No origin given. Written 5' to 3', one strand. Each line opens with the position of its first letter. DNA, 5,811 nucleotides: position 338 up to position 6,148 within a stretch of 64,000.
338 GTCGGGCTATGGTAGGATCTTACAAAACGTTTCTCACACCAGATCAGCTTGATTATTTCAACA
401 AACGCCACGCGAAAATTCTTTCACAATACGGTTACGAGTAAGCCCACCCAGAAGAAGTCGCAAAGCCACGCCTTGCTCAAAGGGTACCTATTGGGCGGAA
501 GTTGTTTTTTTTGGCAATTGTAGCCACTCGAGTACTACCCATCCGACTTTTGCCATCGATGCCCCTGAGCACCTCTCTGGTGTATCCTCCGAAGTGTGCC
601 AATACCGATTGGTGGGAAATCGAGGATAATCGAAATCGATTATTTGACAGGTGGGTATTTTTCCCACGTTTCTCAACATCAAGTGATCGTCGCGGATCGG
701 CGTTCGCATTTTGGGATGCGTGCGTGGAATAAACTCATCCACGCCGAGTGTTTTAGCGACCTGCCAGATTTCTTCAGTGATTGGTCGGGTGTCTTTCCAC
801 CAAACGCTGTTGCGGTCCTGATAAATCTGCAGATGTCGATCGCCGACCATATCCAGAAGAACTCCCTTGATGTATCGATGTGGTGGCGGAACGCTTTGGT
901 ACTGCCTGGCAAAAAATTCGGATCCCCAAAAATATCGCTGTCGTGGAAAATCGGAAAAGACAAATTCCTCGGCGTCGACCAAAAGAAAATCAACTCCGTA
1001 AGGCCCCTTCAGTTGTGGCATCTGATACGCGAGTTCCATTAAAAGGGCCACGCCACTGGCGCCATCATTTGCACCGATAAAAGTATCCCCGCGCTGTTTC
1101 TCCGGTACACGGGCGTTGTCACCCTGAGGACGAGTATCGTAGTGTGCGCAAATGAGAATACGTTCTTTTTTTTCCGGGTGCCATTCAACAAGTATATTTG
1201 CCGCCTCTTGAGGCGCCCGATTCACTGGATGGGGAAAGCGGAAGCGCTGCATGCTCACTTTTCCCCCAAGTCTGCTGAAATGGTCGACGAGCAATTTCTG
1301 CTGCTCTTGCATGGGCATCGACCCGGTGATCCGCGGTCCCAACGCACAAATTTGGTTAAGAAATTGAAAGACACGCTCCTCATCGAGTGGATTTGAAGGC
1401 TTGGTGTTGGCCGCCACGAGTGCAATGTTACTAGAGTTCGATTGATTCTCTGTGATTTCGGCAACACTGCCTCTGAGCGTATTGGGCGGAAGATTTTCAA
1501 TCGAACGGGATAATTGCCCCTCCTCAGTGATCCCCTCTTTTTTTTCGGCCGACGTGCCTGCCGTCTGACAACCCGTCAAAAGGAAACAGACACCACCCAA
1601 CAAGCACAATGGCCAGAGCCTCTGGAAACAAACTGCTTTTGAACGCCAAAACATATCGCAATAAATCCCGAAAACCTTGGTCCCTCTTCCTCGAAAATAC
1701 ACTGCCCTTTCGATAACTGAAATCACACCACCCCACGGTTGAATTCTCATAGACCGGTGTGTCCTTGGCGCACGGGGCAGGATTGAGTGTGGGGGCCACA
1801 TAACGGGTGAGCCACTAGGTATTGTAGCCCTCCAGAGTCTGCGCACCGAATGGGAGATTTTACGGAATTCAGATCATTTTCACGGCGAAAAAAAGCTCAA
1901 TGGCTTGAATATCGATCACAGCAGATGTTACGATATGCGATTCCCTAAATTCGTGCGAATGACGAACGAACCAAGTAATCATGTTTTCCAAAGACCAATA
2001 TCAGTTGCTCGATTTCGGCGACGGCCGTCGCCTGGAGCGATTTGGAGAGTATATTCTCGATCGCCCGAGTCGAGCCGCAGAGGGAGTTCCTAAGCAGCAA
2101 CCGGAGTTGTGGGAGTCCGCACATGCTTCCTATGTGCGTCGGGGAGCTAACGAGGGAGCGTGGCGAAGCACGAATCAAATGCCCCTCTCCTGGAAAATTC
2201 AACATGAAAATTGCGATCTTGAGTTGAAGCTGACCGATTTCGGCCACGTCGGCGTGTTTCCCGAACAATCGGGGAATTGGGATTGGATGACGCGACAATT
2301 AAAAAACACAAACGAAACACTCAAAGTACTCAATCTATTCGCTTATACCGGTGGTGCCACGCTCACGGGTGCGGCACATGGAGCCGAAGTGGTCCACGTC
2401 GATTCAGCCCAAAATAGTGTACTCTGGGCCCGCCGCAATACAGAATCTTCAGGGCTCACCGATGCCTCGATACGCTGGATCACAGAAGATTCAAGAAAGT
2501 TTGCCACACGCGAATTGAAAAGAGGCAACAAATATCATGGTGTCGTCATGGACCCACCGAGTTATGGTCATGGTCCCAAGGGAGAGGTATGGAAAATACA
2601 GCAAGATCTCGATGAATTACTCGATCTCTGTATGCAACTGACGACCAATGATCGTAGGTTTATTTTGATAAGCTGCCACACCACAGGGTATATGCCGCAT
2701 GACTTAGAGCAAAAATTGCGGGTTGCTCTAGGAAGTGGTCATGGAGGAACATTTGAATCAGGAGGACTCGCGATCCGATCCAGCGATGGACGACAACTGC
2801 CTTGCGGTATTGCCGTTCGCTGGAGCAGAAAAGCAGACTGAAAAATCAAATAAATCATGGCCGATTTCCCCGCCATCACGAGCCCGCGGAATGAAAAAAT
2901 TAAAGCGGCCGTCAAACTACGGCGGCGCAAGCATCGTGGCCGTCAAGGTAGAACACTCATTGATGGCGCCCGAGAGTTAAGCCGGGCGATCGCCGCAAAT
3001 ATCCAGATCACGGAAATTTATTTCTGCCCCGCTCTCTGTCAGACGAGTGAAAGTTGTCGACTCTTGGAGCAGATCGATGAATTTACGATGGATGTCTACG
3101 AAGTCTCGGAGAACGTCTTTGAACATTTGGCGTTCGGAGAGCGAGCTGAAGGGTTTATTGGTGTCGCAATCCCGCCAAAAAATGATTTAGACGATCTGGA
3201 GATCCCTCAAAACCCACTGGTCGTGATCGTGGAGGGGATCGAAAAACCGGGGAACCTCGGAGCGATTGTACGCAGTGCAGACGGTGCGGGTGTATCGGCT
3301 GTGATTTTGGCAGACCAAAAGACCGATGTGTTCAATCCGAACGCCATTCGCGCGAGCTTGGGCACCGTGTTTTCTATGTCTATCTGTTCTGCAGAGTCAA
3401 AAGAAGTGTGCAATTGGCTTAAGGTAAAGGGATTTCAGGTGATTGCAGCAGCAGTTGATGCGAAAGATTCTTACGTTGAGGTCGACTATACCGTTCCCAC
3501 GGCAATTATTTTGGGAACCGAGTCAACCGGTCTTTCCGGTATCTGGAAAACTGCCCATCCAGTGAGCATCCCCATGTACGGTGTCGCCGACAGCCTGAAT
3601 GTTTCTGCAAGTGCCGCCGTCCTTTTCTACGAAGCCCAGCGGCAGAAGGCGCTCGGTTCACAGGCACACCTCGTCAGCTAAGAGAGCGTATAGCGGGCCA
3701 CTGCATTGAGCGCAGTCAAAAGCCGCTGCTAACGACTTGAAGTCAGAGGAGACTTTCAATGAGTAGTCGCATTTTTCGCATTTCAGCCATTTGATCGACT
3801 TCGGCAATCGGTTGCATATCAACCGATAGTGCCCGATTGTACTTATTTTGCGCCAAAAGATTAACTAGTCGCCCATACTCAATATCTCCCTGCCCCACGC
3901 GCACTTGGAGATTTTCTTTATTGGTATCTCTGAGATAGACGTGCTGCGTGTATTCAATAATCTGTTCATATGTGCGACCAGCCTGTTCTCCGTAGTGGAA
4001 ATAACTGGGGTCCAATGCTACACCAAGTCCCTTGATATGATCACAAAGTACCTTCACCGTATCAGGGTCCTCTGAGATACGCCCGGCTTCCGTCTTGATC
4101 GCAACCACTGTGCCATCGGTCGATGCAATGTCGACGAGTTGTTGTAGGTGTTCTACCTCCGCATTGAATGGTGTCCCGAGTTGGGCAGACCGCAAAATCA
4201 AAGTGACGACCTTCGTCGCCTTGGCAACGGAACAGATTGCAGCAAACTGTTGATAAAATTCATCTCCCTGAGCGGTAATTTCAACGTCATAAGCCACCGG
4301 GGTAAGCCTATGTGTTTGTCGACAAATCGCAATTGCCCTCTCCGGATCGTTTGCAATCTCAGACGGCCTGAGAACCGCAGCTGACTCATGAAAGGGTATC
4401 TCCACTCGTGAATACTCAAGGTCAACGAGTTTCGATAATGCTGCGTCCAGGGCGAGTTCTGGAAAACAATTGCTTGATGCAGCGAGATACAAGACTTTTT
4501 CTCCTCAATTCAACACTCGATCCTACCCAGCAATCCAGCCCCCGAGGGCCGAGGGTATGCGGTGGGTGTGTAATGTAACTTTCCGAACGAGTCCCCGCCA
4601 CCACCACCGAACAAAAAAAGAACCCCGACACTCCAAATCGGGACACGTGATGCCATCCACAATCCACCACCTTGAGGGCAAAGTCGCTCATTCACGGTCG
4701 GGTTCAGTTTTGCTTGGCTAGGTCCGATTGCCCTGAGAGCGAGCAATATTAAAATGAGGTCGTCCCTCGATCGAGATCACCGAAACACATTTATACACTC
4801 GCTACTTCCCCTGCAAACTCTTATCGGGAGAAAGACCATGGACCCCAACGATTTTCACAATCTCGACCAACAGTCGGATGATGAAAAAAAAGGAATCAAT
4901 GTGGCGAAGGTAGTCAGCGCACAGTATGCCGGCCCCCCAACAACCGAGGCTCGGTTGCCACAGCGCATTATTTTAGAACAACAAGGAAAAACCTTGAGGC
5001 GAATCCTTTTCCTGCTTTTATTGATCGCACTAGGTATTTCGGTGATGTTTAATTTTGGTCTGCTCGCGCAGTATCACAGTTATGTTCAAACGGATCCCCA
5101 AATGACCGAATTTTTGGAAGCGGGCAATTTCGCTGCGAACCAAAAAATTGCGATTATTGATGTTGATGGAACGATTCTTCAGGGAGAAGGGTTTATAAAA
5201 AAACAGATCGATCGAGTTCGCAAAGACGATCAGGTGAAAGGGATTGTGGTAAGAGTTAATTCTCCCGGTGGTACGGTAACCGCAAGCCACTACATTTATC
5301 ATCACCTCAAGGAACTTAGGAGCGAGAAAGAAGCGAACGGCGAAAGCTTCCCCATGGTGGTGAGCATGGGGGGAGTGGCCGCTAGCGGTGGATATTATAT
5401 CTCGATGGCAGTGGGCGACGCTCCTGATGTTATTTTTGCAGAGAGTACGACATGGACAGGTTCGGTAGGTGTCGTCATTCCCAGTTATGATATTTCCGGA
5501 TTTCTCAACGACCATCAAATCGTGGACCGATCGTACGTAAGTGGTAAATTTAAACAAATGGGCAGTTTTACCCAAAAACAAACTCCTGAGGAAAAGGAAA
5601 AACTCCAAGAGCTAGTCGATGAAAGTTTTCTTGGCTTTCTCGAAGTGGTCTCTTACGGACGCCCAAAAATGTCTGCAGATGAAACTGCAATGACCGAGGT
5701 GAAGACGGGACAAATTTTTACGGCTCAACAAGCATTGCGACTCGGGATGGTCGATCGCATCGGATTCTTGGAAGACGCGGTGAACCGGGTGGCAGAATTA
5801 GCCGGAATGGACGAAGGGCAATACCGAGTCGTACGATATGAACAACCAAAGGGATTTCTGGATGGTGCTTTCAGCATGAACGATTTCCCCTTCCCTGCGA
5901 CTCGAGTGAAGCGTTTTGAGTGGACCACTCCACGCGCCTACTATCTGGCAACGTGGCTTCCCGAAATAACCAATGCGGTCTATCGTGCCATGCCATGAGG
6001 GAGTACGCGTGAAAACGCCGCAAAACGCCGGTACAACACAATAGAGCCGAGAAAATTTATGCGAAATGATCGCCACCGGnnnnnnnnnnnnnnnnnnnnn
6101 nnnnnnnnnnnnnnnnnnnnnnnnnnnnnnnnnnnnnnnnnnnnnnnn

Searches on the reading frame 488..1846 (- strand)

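Call 28: search_protein_families(library=pfam, proteins=[window:488-1846:-], max_evalue=0.001)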
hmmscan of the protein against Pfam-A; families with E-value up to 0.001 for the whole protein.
window:488-1846:- (452 aa): 1 family
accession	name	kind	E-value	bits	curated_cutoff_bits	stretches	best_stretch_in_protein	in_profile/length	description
PF04389.22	Peptidase_M28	-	3.7e-31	108.8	21.3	1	217-441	1-192/193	Peptidase family M28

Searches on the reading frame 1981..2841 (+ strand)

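Call 73: search_protein_families(library=pfam, proteins=[window:1981-2841:+], max_evalue=0.00001)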
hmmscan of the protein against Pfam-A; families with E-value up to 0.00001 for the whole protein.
window:1981-2841:+ (286 aa): 1 family
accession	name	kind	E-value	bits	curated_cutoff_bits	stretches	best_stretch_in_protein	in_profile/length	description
PF10672.15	Methyltrans_SAM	-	4e-10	39.9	27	1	70-199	85-210/286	S-adenosylmethionine-dependent methyltransferase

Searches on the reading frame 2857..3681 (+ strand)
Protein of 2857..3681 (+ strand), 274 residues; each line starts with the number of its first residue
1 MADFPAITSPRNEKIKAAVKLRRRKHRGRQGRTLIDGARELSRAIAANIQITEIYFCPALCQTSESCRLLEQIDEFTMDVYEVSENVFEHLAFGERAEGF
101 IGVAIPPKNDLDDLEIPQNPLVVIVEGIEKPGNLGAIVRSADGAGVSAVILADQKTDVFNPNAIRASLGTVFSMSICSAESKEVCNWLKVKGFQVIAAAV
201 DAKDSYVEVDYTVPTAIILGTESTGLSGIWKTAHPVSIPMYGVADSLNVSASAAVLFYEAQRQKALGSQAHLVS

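Call 73: search_protein_families(library=pfam, proteins=[window:2857-3681:+], max_evalue=0.00001)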
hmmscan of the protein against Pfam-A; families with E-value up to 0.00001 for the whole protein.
window:2857-3681:+ (274 aa): 2 families
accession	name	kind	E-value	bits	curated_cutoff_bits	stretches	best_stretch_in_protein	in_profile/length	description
PF00588.24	SpoU_methylase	-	1.2e-32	113.4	29.7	1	121-258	2-142/142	SpoU rRNA Methylase family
PF22435.1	MRM3-like_sub_bind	-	3.7e-16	59.8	27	1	12-101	1-83/84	MRM3-like substrate binding domain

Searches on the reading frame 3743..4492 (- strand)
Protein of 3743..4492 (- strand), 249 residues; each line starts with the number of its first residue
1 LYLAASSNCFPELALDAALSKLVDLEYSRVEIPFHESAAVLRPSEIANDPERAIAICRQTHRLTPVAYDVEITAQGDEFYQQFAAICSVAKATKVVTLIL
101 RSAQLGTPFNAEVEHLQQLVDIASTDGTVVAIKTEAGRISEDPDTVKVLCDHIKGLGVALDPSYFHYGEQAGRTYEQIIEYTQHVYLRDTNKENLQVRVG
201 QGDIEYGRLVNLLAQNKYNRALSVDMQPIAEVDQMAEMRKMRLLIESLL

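Call 73: search_protein_families(library=pfam, proteins=[window:3743-4492:-], max_evalue=0.00001)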
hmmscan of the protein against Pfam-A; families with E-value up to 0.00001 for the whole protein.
window:3743-4492:- (249 aa): 1 family
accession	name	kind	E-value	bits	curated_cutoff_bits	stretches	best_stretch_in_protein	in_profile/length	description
PF01261.30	AP_endonuc_2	-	9.6e-11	42.3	31.1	1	23-229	5-236/249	Xylose isomerase-like TIM barrel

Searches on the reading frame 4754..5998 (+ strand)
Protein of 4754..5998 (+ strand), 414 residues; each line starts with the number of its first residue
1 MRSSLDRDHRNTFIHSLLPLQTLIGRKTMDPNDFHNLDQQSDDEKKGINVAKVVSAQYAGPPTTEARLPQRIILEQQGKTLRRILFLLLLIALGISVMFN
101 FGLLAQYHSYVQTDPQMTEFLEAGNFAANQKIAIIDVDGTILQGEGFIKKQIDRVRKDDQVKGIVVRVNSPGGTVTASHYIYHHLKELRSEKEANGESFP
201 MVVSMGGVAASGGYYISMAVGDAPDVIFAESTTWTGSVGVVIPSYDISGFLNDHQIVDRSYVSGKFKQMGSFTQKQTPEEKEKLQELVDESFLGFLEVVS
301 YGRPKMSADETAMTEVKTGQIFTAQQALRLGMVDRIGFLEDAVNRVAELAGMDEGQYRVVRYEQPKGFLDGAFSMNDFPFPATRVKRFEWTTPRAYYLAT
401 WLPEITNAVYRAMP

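Call 73: search_protein_families(library=pfam, proteins=[window:4754-5998:+], max_evalue=0.00001)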
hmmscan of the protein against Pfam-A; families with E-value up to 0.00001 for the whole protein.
window:4754-5998:+ (414 aa): 2 families
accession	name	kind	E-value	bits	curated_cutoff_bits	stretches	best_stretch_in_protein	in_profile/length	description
PF01343.23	Peptidase_S49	-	7.7e-33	114.1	24.9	1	197-352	5-153/154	Peptidase family S49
PF00574.28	CLP_protease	-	2.1e-06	28.2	20.2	0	156-219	41-95/182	Clp protease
